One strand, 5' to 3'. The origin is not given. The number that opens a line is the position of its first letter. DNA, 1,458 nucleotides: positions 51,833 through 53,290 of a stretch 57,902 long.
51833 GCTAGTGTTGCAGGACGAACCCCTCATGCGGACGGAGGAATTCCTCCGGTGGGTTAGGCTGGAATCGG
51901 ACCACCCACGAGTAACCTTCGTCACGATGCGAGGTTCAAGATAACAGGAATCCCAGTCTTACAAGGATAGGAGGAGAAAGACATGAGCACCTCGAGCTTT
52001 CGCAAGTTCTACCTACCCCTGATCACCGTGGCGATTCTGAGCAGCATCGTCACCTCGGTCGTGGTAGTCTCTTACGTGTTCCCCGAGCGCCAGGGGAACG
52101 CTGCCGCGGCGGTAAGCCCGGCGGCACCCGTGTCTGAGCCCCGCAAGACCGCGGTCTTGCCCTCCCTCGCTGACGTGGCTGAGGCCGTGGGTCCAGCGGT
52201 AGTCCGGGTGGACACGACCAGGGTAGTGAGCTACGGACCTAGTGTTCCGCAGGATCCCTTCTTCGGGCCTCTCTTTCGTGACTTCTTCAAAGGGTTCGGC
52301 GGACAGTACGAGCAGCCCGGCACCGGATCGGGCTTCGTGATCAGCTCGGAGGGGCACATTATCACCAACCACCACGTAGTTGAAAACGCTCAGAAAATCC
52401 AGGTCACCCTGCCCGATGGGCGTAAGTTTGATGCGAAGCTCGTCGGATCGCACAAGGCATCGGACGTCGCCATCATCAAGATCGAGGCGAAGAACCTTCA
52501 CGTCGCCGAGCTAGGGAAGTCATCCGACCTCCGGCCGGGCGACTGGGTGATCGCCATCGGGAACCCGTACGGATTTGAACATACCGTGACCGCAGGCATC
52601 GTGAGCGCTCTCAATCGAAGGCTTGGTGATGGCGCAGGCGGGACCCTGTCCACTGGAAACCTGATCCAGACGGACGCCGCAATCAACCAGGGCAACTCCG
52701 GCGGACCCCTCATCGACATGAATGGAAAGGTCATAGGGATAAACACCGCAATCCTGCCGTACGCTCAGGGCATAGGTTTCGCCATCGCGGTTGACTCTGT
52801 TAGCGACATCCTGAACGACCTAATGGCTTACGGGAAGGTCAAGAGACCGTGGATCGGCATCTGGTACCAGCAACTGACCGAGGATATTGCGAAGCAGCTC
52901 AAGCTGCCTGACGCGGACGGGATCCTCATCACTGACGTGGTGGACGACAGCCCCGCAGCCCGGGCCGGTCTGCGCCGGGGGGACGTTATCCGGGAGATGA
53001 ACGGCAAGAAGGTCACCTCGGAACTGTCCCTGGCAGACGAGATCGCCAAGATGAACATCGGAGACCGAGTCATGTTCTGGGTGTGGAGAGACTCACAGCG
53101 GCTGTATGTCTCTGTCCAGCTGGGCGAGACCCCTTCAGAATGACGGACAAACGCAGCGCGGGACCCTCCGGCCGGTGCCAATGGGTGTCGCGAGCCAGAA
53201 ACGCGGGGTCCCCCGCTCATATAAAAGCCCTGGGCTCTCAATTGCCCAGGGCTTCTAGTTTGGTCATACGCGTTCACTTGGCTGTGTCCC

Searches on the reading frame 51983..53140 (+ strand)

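Call 43: search_protein_families(library=ncbifam, proteins=[window:51983-53140:+], max_evalue=1e-10)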
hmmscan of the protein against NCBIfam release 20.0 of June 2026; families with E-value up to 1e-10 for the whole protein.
window:51983-53140:+ (386 aa): 12 families
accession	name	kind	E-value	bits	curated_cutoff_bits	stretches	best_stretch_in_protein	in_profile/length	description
TIGR02037.1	degP_htrA_DO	subfamily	4.1e-114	381.9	416.2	1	61-384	2-331/434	Do family serine endopeptidase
NF041521.1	HhoA_HhoB_HtrA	equivalog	3.6e-103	345.4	450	1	63-382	4-333/335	HhoA/HhoB/HtrA family serine endopeptidase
NF007526.1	PRK10139.1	equivalog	3.2e-77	260.2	756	1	43-382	24-361/456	serine endoprotease DegQ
NF008189.1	PRK10942.1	equivalog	3.5e-75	253.3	720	1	112-382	112-383/477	serine endoprotease DegP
NF047968.1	SerProtHtrA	equivalog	6.2e-73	246.2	470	1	15-379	6-356/357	serine protease HtrA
TIGR02038.1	protease_degS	equivalog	1.3e-71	241.6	422.95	1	113-384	78-350/351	outer membrane-stress sensor serine endopeptidase DegS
NF008147.1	PRK10898.1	equivalog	4.7e-65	220.1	408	1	113-384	78-351/352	outer membrane-stress sensor serine endopeptidase DegS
NF040960.1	MamE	equivalog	9e-56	189.7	800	2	114-281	123-294/659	magnetosome formation protease MamE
NF050055.1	SerProtHtrAMycob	equivalog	4.5e-55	187.5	800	1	113-378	227-496/502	serine protease HtrA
NF053637.1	SerProtHtrAspr2045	equivalog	5.2e-53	180.4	650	1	114-381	104-387/394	serine protease HtrA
NF033740.0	MarP_fam_protase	equivalog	1.1e-26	93.8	250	1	111-280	209-377/390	MarP family serine protease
NF040961.1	MamO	equivalog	2.5e-22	79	800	1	105-282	90-269/648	magnetosome protein MamO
